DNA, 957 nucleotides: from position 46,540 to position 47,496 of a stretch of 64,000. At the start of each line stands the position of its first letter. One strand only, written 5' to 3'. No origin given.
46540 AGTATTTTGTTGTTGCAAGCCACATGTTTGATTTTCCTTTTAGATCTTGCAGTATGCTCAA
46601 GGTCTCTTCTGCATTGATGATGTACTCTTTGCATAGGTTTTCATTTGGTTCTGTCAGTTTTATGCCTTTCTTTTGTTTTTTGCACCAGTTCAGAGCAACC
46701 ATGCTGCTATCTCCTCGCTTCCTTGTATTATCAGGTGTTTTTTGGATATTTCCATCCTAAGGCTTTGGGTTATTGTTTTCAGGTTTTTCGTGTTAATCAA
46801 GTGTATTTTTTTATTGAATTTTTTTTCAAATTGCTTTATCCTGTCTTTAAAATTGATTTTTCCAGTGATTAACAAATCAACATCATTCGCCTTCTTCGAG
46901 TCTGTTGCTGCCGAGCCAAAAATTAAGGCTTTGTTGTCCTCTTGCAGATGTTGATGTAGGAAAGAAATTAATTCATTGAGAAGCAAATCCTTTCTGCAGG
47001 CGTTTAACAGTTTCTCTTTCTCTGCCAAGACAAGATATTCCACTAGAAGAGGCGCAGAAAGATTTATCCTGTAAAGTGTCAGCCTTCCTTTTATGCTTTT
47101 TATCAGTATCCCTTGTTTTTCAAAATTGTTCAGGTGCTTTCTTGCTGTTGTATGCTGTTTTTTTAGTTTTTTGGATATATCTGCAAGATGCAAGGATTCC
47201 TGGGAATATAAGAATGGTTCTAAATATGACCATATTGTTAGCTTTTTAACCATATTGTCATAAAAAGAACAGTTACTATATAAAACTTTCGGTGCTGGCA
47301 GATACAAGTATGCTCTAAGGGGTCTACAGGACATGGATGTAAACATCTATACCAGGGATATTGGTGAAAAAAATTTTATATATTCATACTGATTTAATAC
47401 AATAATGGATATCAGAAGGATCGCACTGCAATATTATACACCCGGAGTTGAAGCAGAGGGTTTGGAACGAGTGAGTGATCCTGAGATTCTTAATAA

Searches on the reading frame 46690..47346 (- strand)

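Call 26: search_protein_families(library=pfam, proteins=[window:46690-47346:-], max_evalue=0.001)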
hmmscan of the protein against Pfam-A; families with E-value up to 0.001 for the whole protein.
window:46690-47346:- (218 aa): 1 family
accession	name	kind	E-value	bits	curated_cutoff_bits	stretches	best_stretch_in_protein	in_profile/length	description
PF01909.29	NTP_transf_2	-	6.5e-05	23.7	21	1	124-190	2-70/93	Nucleotidyltransferase domain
